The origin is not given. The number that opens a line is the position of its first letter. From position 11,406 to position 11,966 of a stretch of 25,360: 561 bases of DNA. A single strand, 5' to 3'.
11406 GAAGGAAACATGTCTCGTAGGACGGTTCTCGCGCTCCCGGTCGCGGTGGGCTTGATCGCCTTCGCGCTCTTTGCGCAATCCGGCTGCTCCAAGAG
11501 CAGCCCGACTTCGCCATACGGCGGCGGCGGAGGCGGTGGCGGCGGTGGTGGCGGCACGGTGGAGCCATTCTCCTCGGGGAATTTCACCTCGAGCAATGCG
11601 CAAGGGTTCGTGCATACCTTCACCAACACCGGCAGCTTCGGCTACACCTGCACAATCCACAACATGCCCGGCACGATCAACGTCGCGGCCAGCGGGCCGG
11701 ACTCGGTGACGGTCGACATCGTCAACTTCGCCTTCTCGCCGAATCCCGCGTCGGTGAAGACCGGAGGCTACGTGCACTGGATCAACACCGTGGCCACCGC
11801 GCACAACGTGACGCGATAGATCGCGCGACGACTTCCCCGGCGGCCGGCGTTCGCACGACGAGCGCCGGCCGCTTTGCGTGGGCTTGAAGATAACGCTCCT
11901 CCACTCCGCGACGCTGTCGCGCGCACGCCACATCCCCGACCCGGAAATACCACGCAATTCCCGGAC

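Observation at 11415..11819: Lipoprotein with an apparently circularly permuted cupredoxin domain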

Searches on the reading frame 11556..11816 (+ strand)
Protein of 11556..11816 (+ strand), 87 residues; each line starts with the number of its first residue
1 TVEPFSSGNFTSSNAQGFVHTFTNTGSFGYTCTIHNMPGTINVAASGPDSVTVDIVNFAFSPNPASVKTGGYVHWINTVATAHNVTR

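Call 17: find_related_loci(query=A2, collection=genome_contigs, flank=6000)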
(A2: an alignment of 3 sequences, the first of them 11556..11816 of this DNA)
Query A2 (87 aa) in genome_contigs; peptide patterns used: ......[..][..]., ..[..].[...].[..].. (x = any residue, [..] = any of these).
24 stretches matched a pattern; 9 encode a relative of the query (tblastn E <= 1e-3); 9 distinct loci.
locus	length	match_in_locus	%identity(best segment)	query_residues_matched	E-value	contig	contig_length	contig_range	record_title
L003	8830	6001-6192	56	18-78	1e-15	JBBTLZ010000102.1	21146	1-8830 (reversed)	MAG: Candidatus Eisenbacteria bacterium isolate H32-bin110_1 H32_bin110_1_000000000102, whole genome shotgun sequence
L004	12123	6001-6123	58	2-43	3e-7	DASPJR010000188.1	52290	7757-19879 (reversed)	MAG TPA_asm: Planctomycetota bacterium isolate SMAG_U12015 k141_1054839, whole genome shotgun sequence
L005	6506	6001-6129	49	5-43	9e-7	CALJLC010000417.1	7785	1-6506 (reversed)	MAG TPA_asm: uncultured Gemmatimonadales bacterium isolate SRR7515933_bin.131_CONCOCT_v1.1_MAG genome assembly, contig:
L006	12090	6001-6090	57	18-46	4e-6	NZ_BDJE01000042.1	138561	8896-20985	Nocardioides sp. PD653-B2, whole genome shotgun sequence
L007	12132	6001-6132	52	5-48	1e-5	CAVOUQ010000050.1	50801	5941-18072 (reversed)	MAG: uncultured Actinomycetes bacterium isolate MFD10007.bin.2.82 genome assembly, contig: contig_95578, whole genome sh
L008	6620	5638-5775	37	38-86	8e-5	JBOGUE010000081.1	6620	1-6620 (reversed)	MAG: Thermomicrobiales bacterium isolate M3-S_metawrap_bin.154 k127_940962, whole genome shotgun sequence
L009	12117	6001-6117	49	5-43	1e-4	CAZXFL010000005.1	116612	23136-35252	MAG TPA_asm: uncultured Actinomycetes bacterium isolate SRP119689_co1_219 genome assembly, contig: NODE_137_length_11661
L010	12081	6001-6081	59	18-43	2e-4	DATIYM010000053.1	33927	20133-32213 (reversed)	MAG TPA_asm: Gemmatimonadales bacterium isolate SMAG_U15275 k141_4139939, whole genome shotgun sequence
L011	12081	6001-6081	56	21-46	5e-4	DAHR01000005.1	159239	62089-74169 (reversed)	MAG TPA_asm: Euryarchaeota archaeon UBA58 UBA58_contig_314, whole genome shotgun sequence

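Call 22: predict_structure(alignment_id=A2)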
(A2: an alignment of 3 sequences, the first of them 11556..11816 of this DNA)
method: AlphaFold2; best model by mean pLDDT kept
length: 87 residues; sequences in the alignment: 3
mean_pLDDT: 50.4   pTM: 0.35
mean pLDDT of the five models: 50.4, 45.7, 45.0, 41.6, 37.5
residues with pLDDT >= 90: 0; 70-90: 0; 50-70: 51; < 50: 36
segments of 3 or more residues with pLDDT < 50: 31-46, 48-64
pLDDT, mean of each block of 10 residues (from residue 1): 55 57 58 45 43 37 48 56 54
secondary structure, 60 per line:
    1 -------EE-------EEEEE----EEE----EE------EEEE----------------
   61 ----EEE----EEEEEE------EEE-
elements in order: E17-21 E26-28 E41-44 E65-67 E72-77 E84-86

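Call 24: search_protein_representatives(alignment_id=A2)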
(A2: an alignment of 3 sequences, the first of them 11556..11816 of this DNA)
Query: 3 sequences, 87 profile positions. Proteins with E-value up to 0.001 (for the whole library): 12441; up to 1e-10: 689; up to 1e-30: 46. The best 150 are listed.
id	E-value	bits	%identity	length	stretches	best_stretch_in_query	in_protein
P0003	5.0e-69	244.5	-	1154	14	4-86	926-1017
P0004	1.3e-49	182.3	-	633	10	7-86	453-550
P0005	1.8e-46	172.2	-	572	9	4-46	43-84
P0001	1.8e-45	169.1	-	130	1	3-87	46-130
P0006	1.0e-44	166.6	-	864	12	8-86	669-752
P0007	7.1e-44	163.9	-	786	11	4-57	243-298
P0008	2.9e-43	161.9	-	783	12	5-48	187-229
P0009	9.4e-42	157.1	-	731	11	5-48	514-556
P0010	3.3e-41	155.4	-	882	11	4-47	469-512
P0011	4.5e-41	155.0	-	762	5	4-86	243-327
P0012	5.8e-41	154.6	-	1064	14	7-44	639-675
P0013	7.2e-41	154.3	-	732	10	5-86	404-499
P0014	2.8e-40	152.4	-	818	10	4-86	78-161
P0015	3.5e-40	152.1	-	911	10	4-65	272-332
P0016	3.6e-40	152.0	-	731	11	5-45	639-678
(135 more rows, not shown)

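Call 27: find_homologous_proteins(query=A3, max_evalue=0.000001)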
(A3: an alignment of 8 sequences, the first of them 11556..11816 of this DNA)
Query A3 (8 sequences) (87 aa, profile of the alignment): 1167 proteins with E <= 0.000001 among 3045 candidates; the best 120 are listed.
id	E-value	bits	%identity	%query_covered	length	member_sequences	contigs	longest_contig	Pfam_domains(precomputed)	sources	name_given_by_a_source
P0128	4.9e-36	140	50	98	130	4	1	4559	-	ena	-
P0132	1.8e-35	138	53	95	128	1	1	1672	-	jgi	jgi:plastocyanin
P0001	7.2e-35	137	81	98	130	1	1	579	PF00127.27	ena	-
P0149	9.0e-35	136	49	98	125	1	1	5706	-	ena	-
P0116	5.6e-34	134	43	100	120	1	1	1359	PF00127.27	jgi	jgi:plastocyanin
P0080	8.2e-34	133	57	99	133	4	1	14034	PF00127.27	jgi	-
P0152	1.5e-33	132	51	95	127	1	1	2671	-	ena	-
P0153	1.9e-33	132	57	100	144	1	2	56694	-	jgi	jgi:plastocyanin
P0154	2.2e-33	132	48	98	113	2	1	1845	-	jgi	jgi:plastocyanin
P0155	2.5e-33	132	54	80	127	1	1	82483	PF00127.27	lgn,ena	-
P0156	3.2e-33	131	55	100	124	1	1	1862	-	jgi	jgi:plastocyanin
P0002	3.5e-33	131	53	100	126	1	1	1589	-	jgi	-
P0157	7.4e-33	130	45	98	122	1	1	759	-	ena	-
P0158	9.0e-33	130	49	95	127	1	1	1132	PF00127.27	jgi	-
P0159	1.4e-32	129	51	95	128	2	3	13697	-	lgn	-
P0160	4.0e-32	128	53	100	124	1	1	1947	PF00127.27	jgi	jgi:plastocyanin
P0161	7.2e-32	127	52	100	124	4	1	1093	PF00127.27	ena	-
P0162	8.8e-32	127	50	95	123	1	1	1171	PF00127.27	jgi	-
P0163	1.3e-31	126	51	100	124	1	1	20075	PF00127.27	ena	-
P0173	1.2e-28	117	49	100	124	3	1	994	PF00127.27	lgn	-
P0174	2.9e-28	115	45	95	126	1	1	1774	PF00127.27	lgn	-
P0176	4.0e-28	115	53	100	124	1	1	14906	PF00127.27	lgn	-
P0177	5.7e-28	114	47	95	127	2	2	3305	PF00127.27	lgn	-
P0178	1.2e-27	113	51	100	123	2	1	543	PF00127.27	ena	-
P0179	1.6e-27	113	51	100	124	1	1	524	PF00127.27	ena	-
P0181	3.5e-27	112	46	100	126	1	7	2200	PF00127.27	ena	-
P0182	3.5e-27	112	52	100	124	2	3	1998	PF00127.27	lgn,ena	-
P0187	2.8e-26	109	48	100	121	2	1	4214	PF00127.27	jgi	jgi:plastocyanin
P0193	1.9e-25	106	47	79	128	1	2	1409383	PF00127.27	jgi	jgi:plastocyanin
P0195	2.8e-25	106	44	94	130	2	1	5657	PF00127.27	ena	-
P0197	3.6e-25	105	55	80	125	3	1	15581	PF00127.27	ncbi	-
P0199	4.3e-25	105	46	94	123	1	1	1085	PF00127.27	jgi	jgi:plastocyanin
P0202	5.2e-25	105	47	98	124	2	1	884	PF00127.27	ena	-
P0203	5.4e-25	105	48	95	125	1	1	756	PF00127.27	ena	-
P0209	2.8e-24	103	43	67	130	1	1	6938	PF00127.27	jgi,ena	jgi:plastocyanin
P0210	2.9e-24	103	42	99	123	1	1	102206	-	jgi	-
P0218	1.4e-23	100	42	95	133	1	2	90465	PF00127.27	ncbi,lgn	-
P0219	1.5e-23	100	42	95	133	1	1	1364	PF00127.27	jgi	jgi:plastocyanin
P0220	1.7e-23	100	45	94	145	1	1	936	PF00127.27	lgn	-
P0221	2.7e-23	99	46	94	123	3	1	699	PF00127.27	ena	-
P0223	4.4e-23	99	45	95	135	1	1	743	PF00127.27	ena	-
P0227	2.7e-22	96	46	94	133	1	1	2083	PF00127.27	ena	-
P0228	6.0e-22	95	43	67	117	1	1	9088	PF00127.27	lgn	-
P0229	7.0e-22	95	40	95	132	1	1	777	PF00127.27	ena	-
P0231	1.4e-21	94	44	67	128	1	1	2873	PF00127.27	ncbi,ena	-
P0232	1.6e-21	94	44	79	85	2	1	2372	PF00127.27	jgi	jgi:plastocyanin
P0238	4.5e-21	92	47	87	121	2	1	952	PF00127.27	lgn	-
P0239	1.5e-20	91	50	78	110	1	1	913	PF00127.27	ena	-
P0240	6.4e-20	89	40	82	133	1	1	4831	PF00127.27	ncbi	-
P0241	8.2e-20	88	45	95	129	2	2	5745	PF00127.27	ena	-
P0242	9.7e-20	88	43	83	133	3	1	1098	PF00127.27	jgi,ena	-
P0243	1.0e-19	88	46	83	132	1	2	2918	PF00127.27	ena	-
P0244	1.2e-19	88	44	95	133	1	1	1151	PF00127.27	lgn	-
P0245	1.7e-19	87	42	100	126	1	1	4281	PF00127.27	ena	-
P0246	4.1e-19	86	45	82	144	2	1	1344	PF00127.27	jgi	-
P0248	4.2e-19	86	45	80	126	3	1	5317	PF00127.27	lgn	-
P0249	5.8e-19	86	42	62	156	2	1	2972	PF00127.27,PF13473.13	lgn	-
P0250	1.2e-18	85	44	87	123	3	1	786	PF00127.27,PF13473.13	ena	-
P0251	1.6e-18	84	43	99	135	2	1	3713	PF00127.27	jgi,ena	jgi:plastocyanin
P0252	1.8e-18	84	47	82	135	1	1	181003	PF00127.27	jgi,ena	jgi:hypothetical protein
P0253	3.7e-18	83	46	77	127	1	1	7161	PF00127.27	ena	-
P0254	3.9e-18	83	40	79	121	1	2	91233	PF00127.27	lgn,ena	-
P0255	4.0e-18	83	42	98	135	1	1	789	PF00127.27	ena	-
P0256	4.3e-18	83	39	94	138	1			PF00127.27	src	-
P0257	5.4e-18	82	44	84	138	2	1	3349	PF00127.27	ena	-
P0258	5.4e-18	82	44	75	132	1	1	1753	PF00127.27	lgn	-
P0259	7.9e-18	82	41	100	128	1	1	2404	PF00127.27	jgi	jgi:plastocyanin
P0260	1.6e-17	81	46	67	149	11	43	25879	PF00127.27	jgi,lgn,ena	-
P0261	2.2e-17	81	39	97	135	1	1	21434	PF00127.27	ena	-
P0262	2.5e-17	80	43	87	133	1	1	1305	PF00127.27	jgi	jgi:plastocyanin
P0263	3.6e-17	80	45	77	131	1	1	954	PF00127.27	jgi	jgi:plastocyanin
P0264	4.5e-17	80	43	83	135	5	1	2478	PF00127.27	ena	-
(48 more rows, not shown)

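Call 33: find_encoding_contigs(protein=P0155, flank=6000, max_places=2)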
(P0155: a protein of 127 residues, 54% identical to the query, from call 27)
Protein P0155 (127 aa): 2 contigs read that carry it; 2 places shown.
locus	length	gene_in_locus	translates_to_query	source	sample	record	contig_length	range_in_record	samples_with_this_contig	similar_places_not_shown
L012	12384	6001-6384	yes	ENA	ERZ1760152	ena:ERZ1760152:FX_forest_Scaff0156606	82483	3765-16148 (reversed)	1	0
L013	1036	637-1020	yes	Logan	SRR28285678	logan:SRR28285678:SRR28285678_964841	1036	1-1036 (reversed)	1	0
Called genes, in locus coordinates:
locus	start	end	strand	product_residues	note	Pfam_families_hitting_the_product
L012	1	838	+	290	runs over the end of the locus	PF01145:Band_7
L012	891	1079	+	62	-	-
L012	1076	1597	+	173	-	-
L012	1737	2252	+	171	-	PF01325:Fe_dep_repress, PF02742:Fe_dep_repr_C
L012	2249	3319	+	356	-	PF02424:ApbE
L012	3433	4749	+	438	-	-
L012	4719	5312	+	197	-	-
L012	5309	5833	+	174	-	PF27139:Aq_1264_TM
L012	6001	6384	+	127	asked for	PF00127:Copper-bind (faint)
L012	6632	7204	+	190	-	-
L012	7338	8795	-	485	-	PF01966:HD, PF13487:HD_5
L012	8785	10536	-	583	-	PF13646:HEAT_2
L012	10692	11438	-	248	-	PF02353:CMAS, PF13489:Methyltransf_23, PF01209:Ubie_methyltran, PF13847:Methyltransf_31, PF08241:Methyltransf_11, PF08242:Methyltransf_12, PF13649:Methyltransf_25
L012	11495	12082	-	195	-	-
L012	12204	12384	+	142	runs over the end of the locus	PF07681:DoxX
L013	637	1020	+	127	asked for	PF00127:Copper-bind (faint)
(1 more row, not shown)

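Call 34: find_encoding_contigs(protein=P0153, flank=6000, max_places=2)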
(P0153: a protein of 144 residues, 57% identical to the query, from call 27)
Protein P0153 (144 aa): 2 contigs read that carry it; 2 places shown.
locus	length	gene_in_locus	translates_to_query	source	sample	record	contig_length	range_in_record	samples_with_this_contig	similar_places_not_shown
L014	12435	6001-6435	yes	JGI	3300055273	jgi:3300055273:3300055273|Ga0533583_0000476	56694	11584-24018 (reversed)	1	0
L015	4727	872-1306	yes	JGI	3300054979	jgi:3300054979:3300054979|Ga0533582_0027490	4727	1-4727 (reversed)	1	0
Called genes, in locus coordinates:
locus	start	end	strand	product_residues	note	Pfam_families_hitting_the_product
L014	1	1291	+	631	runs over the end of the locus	PF07287:AtuA, PF23544:AtuA_ferredoxin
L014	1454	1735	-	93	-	-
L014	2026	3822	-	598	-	PF00158:Sigma54_activat, PF14532:Sigma54_activ_2, PF07728:AAA_5 (weak), PF25601:AAA_lid_14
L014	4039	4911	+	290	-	PF01145:Band_7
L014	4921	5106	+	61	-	-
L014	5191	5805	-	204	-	-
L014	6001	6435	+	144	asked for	-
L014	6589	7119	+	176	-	-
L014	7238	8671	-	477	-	PF13487:HD_5, PF01966:HD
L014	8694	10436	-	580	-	PF13646:HEAT_2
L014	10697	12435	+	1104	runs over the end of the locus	PF26549:Tricorn_N, PF00930:DPPIV_N (faint), PF07676:PD40, PF26549:Tricorn_N, PF26550:Tricorn_2nd, PF14684:Tricorn_C1, PF14685:PDZ_Tricorn, PF03572:Peptidase_S41, +1 more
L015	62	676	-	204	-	-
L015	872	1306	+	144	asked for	-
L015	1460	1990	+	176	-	-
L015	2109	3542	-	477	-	PF13487:HD_5, PF01966:HD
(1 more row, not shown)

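Call 35: find_encoding_contigs(protein=P0193, flank=6000, max_places=2)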
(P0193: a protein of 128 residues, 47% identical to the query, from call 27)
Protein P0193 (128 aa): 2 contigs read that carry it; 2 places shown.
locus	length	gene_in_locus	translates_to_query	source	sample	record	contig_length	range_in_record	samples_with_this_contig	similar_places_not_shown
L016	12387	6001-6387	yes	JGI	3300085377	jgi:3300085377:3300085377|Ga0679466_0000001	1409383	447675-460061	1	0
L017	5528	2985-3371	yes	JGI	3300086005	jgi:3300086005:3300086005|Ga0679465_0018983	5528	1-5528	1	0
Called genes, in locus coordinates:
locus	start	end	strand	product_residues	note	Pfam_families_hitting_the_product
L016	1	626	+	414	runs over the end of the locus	PF12704:MacB_PCD, PF02687:FtsX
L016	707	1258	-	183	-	PF01814:Hemerythrin (weak)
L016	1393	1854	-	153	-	-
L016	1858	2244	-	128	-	PF00903:Glyoxalase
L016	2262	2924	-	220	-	PF00484:Pro_CA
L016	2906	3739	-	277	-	PF00795:CN_hydrolase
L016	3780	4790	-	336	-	PF12852:Cupin_6, PF12833:HTH_18, PF00165:HTH_AraC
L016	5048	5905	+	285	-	PF03848:TehB (weak), PF01209:Ubie_methyltran, PF13847:Methyltransf_31, PF08241:Methyltransf_11, PF08242:Methyltransf_12 (weak), PF13649:Methyltransf_25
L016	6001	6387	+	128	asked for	PF00127:Copper-bind (faint)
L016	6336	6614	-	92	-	-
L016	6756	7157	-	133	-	PF04343:DUF488, PF22751:DUF488-N3a, PF22752:DUF488-N3i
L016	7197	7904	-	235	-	PF02517:Rce1-like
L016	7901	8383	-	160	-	-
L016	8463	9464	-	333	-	PF01370:Epimerase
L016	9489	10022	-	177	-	PF12867:DinB_2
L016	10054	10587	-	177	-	PF12867:DinB_2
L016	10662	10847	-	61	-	-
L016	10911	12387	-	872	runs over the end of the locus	PF00069:Pkinase, PF07714:PK_Tyr_Ser-Thr, PF07676:PD40, PF26549:Tricorn_N, PF26550:Tricorn_2nd, PF26549:Tricorn_N, PF07676:PD40, PF26549:Tricorn_N, +8 more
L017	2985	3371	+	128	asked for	PF00127:Copper-bind (faint)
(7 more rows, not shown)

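Call 36: predict_structure(alignment_id=A4)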
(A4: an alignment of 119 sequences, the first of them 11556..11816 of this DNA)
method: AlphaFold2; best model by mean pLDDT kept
length: 87 residues; sequences in the alignment: 119
mean_pLDDT: 95.3   pTM: 0.86
mean pLDDT of the five models: 95.3, 94.9, 94.8, 94.3, 94.2
residues with pLDDT >= 90: 78; 70-90: 6; 50-70: 3; < 50: 0
segments of 3 or more residues with pLDDT < 50: none
pLDDT, mean of each block of 10 residues (from residue 1): 92 84 98 98 98 96 98 96 96
secondary structure, 60 per line:
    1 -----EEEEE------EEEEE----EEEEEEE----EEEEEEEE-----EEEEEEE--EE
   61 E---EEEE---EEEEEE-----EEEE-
elements in order: E6-10 E17-21 E26-32 E37-44 E50-56 E59-61 E65-68 E72-77 E83-86

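Call 41: fold_search(model_id=the predicted structure, library=pdb)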
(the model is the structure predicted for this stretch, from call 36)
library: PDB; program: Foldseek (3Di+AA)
matches with E <= 10: 120; with E <= 0.001: 0
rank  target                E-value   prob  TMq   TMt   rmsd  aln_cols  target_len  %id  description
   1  8xr8_C                1.7e+00  0.06  0.30  0.09   6.0       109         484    8  Dual receptor-binding, infectivity, and transmissibility of an emerging H2N2 avian influenza virus (released 2025-01-15)
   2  6ikg_D                1.9e+00  0.03  0.21  0.05   7.8        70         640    7  Crystal structure of substrate-bound S9 peptidase (S514A mutant) from Deinococcus radiodurans (released 2018-11-14)
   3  8xr8_B                2.1e+00  0.05  0.30  0.09   5.9       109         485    8  Dual receptor-binding, infectivity, and transmissibility of an emerging H2N2 avian influenza virus (released 2025-01-15)
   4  8xhe_A                2.4e+00  0.04  0.30  0.09   6.0       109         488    8  Dual receptor-binding, infectivity, and transmissibility of an emerging H2N2 avian influenza virus (released 2024-12-18)
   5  4hg4_B                2.5e+00  0.04  0.31  0.12   9.4       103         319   11  Crystal structure of Fab 2G1 in complex with a H2N2 influenza virus hemagglutinin (released 2013-02-13)
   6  2wr0_A                2.5e+00  0.04  0.29  0.09   6.7       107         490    9  Structures of influenza H2 Hemagglutinins (released 2009-09-29)
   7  6d8w_A                3.0e+00  0.04  0.31  0.09   6.0       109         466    7  Crystal structure of InvbI.18715.a.KN11: Influenza hemagglutinin from strain A/Jiangsu/ALSI/2011 (released 2018-05-09)
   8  6tvd_G                3.2e+00  0.02  0.25  0.12   6.6       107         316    7  Crystal structure of the haemagglutinin from a H10N7 seal influenza virus isolated in Germany in complex with avian re (released 2020-10-21)
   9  6id3_A                3.4e+00  0.03  0.28  0.12   6.4       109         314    4  Crystal structure of H7 hemagglutinin mutant H7-SGPL ( A138S, V186G) from the influenza virus A/Anhui/1/2013 (H7N9) (released 2019-11-27)
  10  8xr8_A                3.4e+00  0.03  0.29  0.09   6.7       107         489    9  Dual receptor-binding, infectivity, and transmissibility of an emerging H2N2 avian influenza virus (released 2025-01-15)
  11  8xr9_C                3.4e+00  0.03  0.29  0.09   6.1       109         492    7  Dual receptor-binding, infectivity, and transmissibility of an emerging H2N2 avian influenza virus (released 2025-01-15)
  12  4bse_A                3.4e+00  0.03  0.27  0.11   7.3       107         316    6  Human H7N9 Influenza Virus Haemagglutinin in Complex with Human Receptor Analogue LSTc (released 2013-07-03)
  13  2wrb_A                3.4e+00  0.03  0.28  0.08   7.1       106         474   10  the structure of influenza H2 human singapore hemagglutinin with avian receptor (released 2009-09-29)
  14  6d8w_E                3.4e+00  0.02  0.27  0.09   6.3       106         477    8  Crystal structure of InvbI.18715.a.KN11: Influenza hemagglutinin from strain A/Jiangsu/ALSI/2011 (released 2018-05-09)
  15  1eag                  3.6e+00  0.04  0.22  0.08   6.2        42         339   21  Secreted aspartic proteinase (SAP2) from Candida albicans complexed with A70450 (released 1996-12-23)
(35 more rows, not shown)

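Call 47: search_protein_families(library=pfam, proteins=[window:11556-11816:+], max_evalue=1)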
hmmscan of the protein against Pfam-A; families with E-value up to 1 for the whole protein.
seq(87 aa): 2 families
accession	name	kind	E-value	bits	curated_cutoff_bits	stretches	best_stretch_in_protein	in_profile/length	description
PF00127.26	Copper-bind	-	2.4e-07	31.5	21.2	2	51-86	5-40/99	Copper binding proteins, plastocyanin/azurin family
PF14352.11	DUF4402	-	0.025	15.7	25.2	1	7-69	34-93/129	Domain of unknown function (DUF4402)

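Call 51: find_encoding_contigs(protein=P0218, flank=6000, max_places=1)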
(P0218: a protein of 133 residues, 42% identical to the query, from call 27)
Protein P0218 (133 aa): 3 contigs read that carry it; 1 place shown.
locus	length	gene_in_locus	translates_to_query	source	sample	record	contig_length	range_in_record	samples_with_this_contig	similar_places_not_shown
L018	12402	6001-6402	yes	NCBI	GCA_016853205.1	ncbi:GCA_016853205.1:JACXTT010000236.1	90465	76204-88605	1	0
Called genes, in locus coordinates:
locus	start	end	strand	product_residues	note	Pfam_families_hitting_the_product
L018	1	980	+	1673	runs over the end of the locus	PF09430:EMC7_beta-sandw (faint), PF13620:CarboxypepD_reg (weak), PF13620:CarboxypepD_reg (weak), PF01186:Lysyl_oxidase, PF17957:Big_7, PF07705:CARDB, PF00801:PKD, PF18911:PKD_4, +4 more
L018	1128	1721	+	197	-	PF00484:Pro_CA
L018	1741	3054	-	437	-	PF20245:DUF6600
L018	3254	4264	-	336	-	PF12852:Cupin_6, PF12833:HTH_18, PF00165:HTH_AraC (weak)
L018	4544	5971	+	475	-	PF01565:FAD_binding_4, PF08031:BBE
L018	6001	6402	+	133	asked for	PF00127:Copper-bind (faint)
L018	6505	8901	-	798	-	PF00069:Pkinase, PF07714:PK_Tyr_Ser-Thr, PF03109:ABC1 (weak), PF13431:TPR_17 (faint), PF14559:TPR_19 (faint)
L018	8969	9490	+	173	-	-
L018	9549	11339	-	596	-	PF00756:Esterase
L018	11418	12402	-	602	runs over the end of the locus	PF00069:Pkinase, PF01636:APH (faint), PF07714:PK_Tyr_Ser-Thr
